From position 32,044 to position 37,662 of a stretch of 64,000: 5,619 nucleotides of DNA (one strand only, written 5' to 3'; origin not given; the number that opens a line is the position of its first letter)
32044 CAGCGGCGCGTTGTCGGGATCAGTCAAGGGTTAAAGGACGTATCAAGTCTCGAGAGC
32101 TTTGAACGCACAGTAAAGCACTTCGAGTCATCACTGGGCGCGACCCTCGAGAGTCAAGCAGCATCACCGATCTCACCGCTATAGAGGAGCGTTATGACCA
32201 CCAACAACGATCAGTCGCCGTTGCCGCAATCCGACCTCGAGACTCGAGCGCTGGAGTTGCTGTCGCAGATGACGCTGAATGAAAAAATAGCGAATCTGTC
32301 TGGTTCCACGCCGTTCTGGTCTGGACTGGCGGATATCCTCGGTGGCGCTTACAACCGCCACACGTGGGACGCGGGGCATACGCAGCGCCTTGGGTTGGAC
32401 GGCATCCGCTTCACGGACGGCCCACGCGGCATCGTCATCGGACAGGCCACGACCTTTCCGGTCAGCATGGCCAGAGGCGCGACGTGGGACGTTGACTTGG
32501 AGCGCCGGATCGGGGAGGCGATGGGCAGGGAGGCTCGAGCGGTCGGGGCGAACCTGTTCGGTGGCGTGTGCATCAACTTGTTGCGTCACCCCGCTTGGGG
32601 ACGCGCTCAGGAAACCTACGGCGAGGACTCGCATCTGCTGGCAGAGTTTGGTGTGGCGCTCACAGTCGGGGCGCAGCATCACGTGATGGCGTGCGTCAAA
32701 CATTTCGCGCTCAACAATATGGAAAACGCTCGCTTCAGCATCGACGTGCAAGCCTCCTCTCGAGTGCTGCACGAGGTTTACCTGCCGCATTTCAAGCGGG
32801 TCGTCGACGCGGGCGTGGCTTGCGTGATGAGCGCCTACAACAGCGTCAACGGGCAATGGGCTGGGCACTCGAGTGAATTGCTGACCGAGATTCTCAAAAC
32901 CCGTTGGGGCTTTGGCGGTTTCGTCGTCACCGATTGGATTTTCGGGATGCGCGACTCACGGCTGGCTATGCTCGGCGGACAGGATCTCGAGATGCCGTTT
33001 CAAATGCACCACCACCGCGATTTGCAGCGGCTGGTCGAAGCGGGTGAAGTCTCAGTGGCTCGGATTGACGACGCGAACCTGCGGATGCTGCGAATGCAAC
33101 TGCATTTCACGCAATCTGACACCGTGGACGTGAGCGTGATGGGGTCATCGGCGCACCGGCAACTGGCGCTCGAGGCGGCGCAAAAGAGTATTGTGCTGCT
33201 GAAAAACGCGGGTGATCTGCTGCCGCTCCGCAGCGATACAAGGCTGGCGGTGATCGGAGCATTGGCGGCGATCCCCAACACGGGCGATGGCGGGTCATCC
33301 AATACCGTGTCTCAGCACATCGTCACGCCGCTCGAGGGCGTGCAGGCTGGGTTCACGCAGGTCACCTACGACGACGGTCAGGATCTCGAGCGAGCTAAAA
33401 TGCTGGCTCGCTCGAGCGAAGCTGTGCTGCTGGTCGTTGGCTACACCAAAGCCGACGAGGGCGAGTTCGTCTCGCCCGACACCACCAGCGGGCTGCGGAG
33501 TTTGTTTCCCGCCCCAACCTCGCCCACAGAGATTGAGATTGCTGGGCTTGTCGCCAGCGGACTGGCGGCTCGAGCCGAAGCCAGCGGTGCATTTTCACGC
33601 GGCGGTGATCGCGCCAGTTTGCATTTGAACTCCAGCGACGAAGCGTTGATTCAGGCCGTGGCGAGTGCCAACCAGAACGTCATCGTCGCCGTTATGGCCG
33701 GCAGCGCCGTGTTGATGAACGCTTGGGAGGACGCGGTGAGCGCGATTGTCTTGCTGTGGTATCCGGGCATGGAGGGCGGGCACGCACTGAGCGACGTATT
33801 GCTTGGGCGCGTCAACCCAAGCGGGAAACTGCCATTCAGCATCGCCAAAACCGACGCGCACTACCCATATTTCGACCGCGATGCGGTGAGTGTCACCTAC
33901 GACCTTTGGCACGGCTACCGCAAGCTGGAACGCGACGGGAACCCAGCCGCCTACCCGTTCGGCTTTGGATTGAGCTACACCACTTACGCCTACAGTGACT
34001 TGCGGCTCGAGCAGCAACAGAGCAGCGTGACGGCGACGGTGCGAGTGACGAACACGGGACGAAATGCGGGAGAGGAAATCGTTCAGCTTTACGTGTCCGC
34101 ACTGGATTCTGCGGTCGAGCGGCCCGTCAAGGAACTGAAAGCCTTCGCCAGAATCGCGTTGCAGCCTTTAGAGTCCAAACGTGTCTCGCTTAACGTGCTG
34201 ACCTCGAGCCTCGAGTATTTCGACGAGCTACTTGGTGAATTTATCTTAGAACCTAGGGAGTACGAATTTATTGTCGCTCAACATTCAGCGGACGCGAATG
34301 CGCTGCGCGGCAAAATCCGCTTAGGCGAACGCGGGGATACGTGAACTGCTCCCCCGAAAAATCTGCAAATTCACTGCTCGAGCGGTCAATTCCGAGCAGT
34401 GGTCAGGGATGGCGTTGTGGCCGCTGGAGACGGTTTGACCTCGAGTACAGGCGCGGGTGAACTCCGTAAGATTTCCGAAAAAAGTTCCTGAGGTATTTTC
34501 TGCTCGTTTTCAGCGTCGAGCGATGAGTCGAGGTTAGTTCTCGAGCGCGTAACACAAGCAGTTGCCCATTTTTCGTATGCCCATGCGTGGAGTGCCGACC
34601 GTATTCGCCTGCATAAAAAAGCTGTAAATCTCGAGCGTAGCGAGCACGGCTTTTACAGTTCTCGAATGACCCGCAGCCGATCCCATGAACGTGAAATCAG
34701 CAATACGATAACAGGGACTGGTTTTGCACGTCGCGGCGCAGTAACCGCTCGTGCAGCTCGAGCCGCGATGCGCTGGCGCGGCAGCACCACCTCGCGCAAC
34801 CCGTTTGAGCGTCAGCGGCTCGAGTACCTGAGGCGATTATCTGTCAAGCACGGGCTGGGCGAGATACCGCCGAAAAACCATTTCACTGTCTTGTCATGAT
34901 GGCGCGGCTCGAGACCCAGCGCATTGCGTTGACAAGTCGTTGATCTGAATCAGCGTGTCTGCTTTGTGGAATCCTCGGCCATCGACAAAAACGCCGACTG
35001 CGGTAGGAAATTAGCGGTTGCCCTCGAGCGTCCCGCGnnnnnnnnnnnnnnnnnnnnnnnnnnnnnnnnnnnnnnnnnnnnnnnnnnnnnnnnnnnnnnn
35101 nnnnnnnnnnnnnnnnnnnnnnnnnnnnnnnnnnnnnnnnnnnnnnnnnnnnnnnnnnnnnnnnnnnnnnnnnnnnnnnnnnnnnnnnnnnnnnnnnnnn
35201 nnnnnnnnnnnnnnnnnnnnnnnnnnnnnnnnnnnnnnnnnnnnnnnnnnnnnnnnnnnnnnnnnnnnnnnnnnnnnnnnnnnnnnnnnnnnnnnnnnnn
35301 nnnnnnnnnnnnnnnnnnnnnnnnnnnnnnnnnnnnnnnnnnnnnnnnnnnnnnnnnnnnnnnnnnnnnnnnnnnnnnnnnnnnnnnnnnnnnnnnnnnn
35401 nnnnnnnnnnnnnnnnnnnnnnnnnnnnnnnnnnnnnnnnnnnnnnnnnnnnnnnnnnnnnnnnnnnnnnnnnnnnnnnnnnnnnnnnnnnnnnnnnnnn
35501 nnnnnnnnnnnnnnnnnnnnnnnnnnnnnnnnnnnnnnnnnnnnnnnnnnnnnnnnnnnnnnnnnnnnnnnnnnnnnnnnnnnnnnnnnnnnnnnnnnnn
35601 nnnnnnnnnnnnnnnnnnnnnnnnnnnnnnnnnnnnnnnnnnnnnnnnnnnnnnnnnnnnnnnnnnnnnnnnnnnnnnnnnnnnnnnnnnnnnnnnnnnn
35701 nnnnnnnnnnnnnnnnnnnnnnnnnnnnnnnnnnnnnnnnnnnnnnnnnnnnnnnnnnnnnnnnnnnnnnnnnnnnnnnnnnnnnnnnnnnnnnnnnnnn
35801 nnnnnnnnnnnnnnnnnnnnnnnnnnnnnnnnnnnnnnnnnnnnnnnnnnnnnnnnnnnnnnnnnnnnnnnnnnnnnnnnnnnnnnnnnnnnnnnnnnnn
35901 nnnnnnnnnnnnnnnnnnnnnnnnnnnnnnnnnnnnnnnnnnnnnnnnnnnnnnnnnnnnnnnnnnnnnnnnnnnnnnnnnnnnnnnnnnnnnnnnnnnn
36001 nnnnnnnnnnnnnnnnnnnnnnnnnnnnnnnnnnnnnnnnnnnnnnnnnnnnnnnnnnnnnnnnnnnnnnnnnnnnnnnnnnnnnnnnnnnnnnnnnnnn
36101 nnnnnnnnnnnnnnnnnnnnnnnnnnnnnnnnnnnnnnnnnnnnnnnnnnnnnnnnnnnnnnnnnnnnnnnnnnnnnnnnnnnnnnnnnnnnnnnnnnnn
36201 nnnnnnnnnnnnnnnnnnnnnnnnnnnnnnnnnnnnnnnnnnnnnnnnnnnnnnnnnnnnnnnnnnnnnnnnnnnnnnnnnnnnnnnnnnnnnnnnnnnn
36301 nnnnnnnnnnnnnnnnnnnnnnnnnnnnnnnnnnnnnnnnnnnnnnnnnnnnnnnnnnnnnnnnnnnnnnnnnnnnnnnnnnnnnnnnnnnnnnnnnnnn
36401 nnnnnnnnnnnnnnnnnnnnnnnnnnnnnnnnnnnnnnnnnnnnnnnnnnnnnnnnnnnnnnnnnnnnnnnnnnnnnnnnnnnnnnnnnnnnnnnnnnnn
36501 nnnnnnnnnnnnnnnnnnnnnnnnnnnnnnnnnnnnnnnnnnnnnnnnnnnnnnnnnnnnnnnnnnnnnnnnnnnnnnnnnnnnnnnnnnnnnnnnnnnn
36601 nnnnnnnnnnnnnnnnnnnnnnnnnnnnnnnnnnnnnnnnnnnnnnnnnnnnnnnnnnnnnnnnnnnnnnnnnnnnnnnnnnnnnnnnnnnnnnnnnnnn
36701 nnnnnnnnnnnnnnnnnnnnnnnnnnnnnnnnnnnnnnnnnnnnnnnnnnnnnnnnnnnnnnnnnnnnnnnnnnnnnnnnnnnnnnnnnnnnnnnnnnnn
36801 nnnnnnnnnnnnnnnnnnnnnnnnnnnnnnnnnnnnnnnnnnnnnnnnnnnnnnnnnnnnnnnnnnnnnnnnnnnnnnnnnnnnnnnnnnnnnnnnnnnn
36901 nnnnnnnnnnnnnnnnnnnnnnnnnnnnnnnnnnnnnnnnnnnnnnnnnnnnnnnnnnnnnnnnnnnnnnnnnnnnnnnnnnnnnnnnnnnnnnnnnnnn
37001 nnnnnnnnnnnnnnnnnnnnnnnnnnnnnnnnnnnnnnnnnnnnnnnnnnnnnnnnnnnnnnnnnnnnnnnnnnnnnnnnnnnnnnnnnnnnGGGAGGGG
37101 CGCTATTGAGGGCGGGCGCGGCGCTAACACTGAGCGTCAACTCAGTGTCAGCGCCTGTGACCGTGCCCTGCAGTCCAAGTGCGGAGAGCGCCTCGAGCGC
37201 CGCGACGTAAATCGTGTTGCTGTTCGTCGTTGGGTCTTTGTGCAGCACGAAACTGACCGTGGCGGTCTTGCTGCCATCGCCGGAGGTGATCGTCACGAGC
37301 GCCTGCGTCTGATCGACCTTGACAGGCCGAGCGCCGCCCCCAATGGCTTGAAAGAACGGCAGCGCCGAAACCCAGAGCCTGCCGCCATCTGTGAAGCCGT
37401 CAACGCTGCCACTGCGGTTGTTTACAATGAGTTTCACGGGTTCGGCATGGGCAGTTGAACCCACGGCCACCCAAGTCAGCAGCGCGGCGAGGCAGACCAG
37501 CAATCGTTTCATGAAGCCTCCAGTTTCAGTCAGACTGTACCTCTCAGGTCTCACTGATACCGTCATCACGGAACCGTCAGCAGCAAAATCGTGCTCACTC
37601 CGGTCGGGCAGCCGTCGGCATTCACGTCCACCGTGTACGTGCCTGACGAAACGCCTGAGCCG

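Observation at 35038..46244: Orphan eight-gene secreted/lipoprotein operon behind a BTAD-TPR (SARP-like) regulator: candidate novel envelope system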

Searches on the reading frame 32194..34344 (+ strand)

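Call 8: search_protein_families(library=pfam, proteins=[window:32194-34344:+], max_evalue=0.001)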
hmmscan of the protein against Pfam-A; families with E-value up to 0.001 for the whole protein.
window:32194-34344:+ (716 aa): 3 families
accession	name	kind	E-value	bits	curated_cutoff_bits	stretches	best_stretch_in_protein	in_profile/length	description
PF01915.27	Glyco_hydro_3_C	-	1e-48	166.4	31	1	333-595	1-200/200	Glycosyl hydrolase family 3 C-terminal domain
PF00933.27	Glyco_hydro_3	-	4.2e-37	128.7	27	1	75-300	70-315/316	Glycosyl hydrolase family 3 N terminal domain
PF14310.12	Fn3-like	-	6.6e-19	68.3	25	1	628-698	1-71/71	Fibronectin type III-like domain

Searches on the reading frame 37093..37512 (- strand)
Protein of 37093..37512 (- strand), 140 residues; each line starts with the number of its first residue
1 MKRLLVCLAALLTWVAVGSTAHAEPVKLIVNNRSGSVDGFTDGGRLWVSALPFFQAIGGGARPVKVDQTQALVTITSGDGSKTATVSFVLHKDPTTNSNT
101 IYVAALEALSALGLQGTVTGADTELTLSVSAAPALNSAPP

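Call 88: search_protein_families(library=pfam, alignment_id=A5, max_evalue=1)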
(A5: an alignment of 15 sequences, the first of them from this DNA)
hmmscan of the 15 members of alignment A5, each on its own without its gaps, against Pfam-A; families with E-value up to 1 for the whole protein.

A. member 1, seq(140 aa): 1 family
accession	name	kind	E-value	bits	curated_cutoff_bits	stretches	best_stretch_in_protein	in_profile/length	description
PF11131.13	PhrC_PhrF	-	0.1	12.6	25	1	2-33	4-35/38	Rap-phr extracellular signalling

B. families by the number of members that match (of 15 scanned): 9 families
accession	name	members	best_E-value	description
PF07833.16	Cu_amine_oxidN1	10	0.00024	Copper amine oxidase N-terminal domain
PF05204.19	Hom_end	2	0.058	Homing endonuclease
PF15727.10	DUF4678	1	0.03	Domain of unknown function (DUF4678)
PF00622.36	SPRY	1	0.031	SPRY domain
PF21415.2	SMK1_alpha_su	1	0.046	SMK1 alpha subunit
PF01491.21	Frataxin_Cyay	1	0.08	Frataxin-like domain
PF11131.13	PhrC_PhrF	1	0.1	Rap-phr extracellular signalling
PF21061.3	Reovirus_L2_7th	1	0.17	Reovirus core-spike protein lambda-2 (L2), 7th domain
PF04886.17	PT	1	0.21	PT disordered repeat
